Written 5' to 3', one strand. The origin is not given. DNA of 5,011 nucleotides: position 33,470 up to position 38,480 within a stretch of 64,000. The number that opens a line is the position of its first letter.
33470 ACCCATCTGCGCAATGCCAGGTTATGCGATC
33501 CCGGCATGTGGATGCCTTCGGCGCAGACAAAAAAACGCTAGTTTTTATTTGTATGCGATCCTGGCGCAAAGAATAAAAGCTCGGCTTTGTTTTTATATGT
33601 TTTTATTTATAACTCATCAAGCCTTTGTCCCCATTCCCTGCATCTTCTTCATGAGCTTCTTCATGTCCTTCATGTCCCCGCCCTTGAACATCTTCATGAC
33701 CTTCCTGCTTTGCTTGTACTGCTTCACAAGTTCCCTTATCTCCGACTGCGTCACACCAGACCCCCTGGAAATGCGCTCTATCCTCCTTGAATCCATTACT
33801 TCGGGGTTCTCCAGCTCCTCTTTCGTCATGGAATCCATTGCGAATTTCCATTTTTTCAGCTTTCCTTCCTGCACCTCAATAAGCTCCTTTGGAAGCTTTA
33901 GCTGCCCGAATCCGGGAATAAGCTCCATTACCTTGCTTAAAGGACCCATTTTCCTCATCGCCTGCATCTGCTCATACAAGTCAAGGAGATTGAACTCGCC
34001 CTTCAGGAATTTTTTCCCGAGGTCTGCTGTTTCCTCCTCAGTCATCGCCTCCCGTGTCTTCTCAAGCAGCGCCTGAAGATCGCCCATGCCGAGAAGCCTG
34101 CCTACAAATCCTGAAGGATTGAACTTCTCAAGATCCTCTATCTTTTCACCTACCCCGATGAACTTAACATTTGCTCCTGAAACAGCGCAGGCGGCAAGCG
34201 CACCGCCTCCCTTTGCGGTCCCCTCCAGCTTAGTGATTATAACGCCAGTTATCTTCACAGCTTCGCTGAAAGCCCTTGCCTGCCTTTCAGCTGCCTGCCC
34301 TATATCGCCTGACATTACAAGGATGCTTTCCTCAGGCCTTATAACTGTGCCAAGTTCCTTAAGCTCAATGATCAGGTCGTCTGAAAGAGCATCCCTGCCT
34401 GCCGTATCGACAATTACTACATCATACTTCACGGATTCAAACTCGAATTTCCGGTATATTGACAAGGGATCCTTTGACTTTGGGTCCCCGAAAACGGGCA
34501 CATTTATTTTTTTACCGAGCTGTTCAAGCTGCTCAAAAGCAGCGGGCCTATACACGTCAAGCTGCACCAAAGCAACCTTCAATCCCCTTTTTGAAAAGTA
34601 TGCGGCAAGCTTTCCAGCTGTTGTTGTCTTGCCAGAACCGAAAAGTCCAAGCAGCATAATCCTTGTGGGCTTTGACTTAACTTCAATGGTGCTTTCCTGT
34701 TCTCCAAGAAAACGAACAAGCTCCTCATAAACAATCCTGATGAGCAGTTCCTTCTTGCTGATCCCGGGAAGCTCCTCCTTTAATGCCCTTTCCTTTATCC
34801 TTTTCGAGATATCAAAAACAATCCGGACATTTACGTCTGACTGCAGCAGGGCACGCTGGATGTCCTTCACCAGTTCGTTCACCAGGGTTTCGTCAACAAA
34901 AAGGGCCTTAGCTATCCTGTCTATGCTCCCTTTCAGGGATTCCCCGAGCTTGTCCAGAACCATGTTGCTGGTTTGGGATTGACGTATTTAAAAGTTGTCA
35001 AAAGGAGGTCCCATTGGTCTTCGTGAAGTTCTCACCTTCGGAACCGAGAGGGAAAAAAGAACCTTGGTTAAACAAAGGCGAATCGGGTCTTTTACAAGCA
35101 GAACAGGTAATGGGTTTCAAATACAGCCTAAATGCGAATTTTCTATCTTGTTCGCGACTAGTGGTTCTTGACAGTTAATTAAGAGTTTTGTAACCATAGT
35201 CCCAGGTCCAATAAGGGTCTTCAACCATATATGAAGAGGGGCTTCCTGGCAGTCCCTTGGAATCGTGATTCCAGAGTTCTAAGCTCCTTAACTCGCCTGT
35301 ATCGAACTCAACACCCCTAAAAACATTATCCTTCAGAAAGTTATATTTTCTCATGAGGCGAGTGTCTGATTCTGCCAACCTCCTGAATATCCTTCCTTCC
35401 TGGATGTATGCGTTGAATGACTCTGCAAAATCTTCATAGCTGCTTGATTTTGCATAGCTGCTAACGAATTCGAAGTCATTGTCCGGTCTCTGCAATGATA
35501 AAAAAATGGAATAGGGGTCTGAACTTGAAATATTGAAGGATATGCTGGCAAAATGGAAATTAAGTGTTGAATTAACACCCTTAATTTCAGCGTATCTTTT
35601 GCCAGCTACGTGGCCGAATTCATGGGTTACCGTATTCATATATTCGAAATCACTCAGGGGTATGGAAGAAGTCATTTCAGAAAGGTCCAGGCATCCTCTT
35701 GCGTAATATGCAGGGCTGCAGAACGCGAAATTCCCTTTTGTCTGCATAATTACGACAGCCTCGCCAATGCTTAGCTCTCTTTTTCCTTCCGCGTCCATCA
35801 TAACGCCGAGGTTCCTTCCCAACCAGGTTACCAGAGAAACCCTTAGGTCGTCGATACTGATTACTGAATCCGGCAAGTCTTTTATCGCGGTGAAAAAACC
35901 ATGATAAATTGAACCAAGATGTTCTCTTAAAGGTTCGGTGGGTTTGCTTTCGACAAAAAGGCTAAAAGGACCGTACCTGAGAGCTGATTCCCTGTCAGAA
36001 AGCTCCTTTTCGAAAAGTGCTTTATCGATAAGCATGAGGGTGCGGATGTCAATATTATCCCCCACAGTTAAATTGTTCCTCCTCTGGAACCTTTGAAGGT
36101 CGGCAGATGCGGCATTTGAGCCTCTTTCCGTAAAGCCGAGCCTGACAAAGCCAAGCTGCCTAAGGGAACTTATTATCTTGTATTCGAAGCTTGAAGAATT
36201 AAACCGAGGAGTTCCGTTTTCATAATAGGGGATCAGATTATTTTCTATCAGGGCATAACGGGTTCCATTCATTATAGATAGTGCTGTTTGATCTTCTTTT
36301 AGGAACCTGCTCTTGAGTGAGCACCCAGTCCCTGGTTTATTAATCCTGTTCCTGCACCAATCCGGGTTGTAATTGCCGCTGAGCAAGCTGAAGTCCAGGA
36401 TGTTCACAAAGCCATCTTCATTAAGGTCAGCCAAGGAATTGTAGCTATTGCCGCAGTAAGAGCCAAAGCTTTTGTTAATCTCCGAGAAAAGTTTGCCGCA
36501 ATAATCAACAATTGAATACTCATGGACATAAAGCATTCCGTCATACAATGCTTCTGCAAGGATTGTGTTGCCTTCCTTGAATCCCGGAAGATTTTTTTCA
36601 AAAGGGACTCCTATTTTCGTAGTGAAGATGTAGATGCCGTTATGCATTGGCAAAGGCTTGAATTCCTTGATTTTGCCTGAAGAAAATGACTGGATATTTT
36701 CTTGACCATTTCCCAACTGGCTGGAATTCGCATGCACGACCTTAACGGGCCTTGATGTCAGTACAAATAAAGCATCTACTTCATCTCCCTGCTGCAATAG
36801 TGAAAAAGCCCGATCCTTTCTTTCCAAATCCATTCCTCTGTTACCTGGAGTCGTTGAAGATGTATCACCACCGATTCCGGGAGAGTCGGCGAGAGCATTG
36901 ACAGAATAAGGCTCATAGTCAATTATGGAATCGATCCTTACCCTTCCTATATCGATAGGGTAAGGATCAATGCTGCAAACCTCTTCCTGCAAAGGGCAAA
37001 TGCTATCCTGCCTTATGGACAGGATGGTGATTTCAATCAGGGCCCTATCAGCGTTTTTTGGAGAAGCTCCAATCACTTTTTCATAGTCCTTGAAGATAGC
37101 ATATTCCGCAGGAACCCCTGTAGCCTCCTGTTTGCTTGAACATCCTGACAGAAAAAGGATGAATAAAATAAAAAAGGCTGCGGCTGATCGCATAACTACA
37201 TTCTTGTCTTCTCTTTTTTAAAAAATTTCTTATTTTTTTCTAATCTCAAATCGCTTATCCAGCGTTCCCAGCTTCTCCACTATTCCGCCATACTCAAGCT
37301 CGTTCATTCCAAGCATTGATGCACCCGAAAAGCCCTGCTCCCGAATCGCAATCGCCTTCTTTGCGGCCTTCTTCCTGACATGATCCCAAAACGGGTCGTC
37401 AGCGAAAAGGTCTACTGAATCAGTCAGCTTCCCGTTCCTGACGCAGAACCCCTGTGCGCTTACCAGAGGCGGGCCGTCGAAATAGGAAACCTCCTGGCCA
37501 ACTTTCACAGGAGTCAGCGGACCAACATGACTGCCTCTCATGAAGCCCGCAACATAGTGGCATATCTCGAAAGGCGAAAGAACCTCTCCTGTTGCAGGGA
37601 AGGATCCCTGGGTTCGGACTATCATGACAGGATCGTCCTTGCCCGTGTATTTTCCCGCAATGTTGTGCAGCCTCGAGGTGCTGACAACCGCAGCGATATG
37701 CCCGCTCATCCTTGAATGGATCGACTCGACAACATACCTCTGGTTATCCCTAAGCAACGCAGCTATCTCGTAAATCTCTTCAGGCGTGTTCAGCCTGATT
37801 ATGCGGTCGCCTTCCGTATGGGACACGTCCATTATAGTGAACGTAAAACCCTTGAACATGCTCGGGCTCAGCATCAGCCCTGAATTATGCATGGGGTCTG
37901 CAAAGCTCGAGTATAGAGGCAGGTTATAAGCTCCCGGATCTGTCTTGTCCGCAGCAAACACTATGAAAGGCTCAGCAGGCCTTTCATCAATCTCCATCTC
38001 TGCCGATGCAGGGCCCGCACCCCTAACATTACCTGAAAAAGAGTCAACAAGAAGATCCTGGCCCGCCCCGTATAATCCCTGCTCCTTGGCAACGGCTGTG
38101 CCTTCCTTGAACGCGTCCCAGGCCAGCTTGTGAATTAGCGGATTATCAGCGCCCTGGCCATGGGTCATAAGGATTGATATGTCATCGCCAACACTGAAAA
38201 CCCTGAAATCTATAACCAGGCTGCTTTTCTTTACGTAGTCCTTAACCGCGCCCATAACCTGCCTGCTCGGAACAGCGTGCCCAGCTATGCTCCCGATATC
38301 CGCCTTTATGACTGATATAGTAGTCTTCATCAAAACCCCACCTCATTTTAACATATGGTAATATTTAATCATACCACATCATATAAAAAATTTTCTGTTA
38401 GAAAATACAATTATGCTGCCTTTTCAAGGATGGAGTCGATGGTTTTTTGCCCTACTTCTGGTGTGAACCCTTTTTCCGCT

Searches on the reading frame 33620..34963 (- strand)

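Call 22: search_protein_families(library=pfam, proteins=[window:33620-34963:-], max_evalue=0.001)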
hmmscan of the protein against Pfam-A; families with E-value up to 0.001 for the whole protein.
window:33620-34963:- (448 aa): 6 families
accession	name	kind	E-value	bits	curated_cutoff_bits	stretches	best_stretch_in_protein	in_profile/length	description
PF00448.28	SRP54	-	4.3e-65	219.5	22.7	1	100-292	2-196/196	SRP54-type protein, GTPase domain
PF02978.25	SRP_SPB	-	3e-29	101.7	27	1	323-423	1-91/91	Signal peptide binding domain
PF02881.24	SRP54_N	-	2e-15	57.2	22.4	1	6-82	1-75/75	SRP54-type protein, helical bundle domain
PF01656.29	CbiA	-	9.8e-10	38.9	25.4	1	109-251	9-88/125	CobQ/CobB/MinD/ParA nucleotide binding domain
PF03029.23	ATP_bind_1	-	0.00034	20.9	27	1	105-136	2-33/240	Conserved hypothetical ATP binding protein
PF13614.12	AAA_31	-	0.00068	20.1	27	0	109-138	12-41/177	AAA domain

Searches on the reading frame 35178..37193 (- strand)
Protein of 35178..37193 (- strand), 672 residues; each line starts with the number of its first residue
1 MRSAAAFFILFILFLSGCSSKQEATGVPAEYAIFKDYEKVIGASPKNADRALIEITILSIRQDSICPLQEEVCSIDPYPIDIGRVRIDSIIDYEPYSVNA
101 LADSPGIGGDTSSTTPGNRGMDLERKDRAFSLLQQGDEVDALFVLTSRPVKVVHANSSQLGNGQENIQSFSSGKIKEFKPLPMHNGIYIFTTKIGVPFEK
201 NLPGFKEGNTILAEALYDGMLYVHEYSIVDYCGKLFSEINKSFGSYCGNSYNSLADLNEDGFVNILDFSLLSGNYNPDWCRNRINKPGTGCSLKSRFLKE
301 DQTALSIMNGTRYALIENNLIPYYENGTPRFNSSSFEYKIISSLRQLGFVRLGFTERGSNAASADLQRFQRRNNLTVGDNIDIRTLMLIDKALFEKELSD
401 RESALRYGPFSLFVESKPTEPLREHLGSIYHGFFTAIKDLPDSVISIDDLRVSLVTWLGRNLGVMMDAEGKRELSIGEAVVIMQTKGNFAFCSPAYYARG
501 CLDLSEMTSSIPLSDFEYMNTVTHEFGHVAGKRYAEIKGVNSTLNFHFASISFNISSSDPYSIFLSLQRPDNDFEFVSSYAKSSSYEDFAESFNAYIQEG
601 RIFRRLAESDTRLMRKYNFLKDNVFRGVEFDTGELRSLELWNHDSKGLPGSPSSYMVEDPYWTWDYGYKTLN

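Call 22: search_protein_families(library=pfam, proteins=[window:35178-37193:-], max_evalue=0.001)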
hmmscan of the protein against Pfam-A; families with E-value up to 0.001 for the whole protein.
window:35178-37193:- (672 aa): 0 families

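Call 61: search_protein_families(library=pfam, proteins=[window:35178-37193:-], max_evalue=0.01)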
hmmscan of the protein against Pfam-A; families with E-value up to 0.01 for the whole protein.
window:35178-37193:- (672 aa): 2 families
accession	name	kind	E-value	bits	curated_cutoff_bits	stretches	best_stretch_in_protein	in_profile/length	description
PF15890.11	Peptidase_Mx1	-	0.0012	18.7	25.6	1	516-600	122-196/240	Putative zinc-binding metallo-peptidase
PF15887.11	Peptidase_Mx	-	0.0022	17.9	27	1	569-598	136-165/236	Putative zinc-binding metallo-peptidase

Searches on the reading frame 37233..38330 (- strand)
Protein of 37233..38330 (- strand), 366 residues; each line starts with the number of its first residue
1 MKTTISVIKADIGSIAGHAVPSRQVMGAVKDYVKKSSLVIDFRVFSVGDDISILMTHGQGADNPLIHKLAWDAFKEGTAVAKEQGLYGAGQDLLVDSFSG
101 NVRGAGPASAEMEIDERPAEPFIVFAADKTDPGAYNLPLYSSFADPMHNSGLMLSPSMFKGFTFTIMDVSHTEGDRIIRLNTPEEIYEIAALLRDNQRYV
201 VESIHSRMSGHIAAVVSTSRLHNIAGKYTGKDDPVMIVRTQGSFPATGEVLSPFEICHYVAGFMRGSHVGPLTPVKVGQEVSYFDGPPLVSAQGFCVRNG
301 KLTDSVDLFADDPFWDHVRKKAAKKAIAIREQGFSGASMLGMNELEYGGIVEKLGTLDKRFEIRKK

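Call 22: search_protein_families(library=pfam, proteins=[window:37233-38330:-], max_evalue=0.001)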
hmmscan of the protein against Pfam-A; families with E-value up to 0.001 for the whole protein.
window:37233-38330:- (366 aa): 1 family
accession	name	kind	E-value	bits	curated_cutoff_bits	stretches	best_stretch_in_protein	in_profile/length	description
PF01950.21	FBPase_3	-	1.9e-155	517.9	25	1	2-362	1-361/361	Fructose-1,6-bisphosphatase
